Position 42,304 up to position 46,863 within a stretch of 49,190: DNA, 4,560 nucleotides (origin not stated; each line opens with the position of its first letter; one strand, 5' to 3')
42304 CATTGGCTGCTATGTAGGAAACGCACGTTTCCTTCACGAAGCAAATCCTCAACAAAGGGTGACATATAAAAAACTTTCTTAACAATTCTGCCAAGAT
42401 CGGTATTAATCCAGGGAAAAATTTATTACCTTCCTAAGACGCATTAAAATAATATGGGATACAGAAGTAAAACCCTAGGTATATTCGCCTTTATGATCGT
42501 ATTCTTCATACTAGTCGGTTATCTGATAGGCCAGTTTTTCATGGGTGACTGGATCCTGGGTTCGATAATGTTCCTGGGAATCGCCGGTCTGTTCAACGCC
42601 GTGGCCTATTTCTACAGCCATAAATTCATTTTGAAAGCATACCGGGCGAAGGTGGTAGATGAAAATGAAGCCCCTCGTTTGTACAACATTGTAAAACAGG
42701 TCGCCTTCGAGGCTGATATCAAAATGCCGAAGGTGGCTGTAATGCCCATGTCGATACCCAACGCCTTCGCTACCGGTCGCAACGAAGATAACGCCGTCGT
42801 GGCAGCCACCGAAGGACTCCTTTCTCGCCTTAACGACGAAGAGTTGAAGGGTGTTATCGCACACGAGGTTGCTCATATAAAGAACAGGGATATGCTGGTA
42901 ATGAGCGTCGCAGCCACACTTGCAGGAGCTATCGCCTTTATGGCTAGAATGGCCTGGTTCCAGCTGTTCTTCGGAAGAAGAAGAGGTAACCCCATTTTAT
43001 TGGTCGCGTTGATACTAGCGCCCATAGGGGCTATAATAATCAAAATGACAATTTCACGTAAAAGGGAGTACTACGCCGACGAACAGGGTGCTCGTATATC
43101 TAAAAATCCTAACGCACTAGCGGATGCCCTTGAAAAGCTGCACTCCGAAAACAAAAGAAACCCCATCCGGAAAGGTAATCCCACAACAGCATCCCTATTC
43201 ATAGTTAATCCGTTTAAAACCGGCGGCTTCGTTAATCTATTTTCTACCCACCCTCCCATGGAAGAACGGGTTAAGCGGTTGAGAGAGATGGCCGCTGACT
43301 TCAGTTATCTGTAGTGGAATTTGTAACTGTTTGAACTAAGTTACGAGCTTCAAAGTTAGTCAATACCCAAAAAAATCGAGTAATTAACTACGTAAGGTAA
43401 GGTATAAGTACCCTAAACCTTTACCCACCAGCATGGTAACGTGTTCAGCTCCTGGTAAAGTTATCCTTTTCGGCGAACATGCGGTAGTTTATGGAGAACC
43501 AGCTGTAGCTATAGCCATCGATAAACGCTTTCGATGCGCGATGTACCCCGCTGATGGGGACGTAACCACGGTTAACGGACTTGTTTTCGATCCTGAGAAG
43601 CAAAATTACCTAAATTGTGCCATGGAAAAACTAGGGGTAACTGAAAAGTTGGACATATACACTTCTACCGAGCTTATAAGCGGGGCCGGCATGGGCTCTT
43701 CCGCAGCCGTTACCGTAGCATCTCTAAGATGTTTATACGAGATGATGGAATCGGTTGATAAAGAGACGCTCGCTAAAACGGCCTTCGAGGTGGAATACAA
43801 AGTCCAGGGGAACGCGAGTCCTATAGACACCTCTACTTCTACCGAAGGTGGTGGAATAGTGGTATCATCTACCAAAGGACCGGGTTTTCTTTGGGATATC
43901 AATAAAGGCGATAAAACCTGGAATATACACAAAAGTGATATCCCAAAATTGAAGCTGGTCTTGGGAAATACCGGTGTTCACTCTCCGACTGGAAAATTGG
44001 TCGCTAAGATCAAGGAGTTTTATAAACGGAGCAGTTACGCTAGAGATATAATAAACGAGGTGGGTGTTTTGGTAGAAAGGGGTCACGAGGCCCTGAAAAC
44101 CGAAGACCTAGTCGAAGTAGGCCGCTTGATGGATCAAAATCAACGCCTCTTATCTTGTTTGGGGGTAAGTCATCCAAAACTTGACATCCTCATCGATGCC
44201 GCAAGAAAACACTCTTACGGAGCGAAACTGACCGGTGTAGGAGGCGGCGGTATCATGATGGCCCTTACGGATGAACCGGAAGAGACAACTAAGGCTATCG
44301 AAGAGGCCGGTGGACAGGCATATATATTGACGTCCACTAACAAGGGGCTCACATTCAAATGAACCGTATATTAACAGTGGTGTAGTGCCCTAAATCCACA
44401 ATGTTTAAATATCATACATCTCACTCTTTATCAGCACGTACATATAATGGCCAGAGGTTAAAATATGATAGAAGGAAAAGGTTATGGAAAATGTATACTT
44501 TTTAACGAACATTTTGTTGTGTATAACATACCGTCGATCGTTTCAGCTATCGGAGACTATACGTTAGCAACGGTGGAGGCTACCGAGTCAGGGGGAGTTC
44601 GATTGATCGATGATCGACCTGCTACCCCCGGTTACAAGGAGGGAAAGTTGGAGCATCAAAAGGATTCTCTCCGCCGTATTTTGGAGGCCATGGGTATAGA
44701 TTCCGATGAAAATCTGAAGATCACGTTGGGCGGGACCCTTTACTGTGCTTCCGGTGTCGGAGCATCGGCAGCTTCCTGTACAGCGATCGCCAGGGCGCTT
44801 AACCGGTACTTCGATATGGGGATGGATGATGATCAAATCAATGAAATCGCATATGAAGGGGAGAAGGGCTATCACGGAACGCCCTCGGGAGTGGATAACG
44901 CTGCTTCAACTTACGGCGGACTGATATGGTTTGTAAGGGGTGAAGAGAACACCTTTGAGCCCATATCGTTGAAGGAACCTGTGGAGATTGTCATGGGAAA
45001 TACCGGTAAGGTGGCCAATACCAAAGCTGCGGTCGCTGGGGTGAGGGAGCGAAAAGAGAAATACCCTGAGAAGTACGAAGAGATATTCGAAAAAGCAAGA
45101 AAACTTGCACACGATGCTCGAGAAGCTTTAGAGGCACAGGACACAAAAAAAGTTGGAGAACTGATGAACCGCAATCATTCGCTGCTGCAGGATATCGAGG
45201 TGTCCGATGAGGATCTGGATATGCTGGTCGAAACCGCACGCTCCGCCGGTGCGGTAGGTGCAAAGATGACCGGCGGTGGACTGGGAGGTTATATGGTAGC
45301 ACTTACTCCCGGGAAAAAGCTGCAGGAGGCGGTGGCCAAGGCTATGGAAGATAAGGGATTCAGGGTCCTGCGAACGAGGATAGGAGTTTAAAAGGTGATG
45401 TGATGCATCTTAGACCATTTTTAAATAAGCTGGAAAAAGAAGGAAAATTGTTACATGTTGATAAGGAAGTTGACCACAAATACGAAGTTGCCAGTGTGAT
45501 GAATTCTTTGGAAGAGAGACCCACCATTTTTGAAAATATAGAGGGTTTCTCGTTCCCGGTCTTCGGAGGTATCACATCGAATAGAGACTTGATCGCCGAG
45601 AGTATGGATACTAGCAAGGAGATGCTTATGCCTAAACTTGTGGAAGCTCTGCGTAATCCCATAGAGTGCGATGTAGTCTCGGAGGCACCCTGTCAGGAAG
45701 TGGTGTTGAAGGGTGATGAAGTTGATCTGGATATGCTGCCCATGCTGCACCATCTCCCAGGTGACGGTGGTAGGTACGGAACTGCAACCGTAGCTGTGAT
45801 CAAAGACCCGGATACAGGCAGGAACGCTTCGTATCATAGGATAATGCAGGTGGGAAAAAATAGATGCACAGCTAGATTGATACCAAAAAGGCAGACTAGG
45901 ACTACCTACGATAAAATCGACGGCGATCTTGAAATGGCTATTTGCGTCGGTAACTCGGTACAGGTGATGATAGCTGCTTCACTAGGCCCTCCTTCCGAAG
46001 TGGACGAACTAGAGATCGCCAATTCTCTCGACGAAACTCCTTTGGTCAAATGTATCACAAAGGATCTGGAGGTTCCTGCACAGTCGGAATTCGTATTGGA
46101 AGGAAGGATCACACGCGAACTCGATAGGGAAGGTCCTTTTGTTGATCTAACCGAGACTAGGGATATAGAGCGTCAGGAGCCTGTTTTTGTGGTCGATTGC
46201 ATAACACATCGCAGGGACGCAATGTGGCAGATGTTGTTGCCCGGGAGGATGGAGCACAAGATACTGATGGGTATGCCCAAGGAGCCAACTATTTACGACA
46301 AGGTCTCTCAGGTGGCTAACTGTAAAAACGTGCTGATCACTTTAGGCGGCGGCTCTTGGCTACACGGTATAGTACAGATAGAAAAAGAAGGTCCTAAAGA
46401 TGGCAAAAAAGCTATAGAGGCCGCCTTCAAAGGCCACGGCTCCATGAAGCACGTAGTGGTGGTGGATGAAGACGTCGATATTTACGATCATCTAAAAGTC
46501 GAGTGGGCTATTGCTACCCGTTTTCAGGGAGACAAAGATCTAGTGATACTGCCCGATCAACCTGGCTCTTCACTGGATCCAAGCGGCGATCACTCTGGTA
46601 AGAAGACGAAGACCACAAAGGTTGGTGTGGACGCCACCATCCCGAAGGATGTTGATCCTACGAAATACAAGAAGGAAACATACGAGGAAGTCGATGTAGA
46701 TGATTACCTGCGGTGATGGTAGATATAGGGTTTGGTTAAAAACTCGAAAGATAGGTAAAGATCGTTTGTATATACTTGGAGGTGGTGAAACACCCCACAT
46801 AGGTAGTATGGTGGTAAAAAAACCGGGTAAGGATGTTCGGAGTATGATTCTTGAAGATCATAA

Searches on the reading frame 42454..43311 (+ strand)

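Call 57: search_protein_families(library=pfam, proteins=[window:42454-43311:+])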
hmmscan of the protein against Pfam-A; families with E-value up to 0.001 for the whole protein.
window:42454-43311:+ (286 aa): 2 families
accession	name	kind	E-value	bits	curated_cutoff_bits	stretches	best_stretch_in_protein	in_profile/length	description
PF01435.24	Peptidase_M48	-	5.2e-37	127.9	20.3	1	72-279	3-185/186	Peptidase family M48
PF05569.17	Peptidase_M56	-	5.2e-06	26.3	31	1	36-156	109-218/296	BlaR1 peptidase M56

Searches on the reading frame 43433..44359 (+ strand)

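Call 57: search_protein_families(library=pfam, proteins=[window:43433-44359:+])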
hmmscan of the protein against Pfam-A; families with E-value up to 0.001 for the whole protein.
window:43433-44359:+ (309 aa): 2 families
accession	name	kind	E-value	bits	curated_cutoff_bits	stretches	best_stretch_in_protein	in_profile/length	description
PF00288.32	GHMP_kinases_N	-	1.3e-12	48.2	22.3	1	59-140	2-87/87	GHMP kinases N terminal domain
PF08544.19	GHMP_kinases_C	-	1.8e-12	47.9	21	1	219-292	3-79/85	GHMP kinases C terminal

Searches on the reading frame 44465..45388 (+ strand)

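Call 57: search_protein_families(library=pfam, proteins=[window:44465-45388:+])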
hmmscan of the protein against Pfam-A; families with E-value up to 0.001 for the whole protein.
window:44465-45388:+ (308 aa): 3 families
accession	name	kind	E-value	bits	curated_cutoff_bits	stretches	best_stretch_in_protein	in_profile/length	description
PF00288.32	GHMP_kinases_N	-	8.7e-15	55.2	22.3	1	69-152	7-87/87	GHMP kinases N terminal domain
PF08544.19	GHMP_kinases_C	-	3.7e-13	50.1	21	1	218-297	1-82/85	GHMP kinases C terminal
PF22700.2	MVD-like_N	-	0.00033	20.8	27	0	59-132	62-131/157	Diphosphomevalonate decarboxylase-like N-terminal domain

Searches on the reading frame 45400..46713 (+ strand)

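Call 57: search_protein_families(library=pfam, proteins=[window:45400-46713:+])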
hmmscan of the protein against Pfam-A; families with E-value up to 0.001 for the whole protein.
window:45400-46713:+ (438 aa): 3 families
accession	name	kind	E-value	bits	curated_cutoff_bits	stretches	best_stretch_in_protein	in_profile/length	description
PF01977.22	UbiD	-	7.7e-54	182.4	23.3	1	94-283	6-205/206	3-octaprenyl-4-hydroxybenzoate carboxy-lyase Rift-related domain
PF20696.2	UbiD_C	-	4.7e-32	111.1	24.2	1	288-412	2-127/127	3-octaprenyl-4-hydroxybenzoate carboxy-lyase C-terminal domain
PF20695.2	UbiD_N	-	4e-14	52.9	24.3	1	8-84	1-78/78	3-octaprenyl-4-hydroxybenzoate carboxy-lyase N-terminal domain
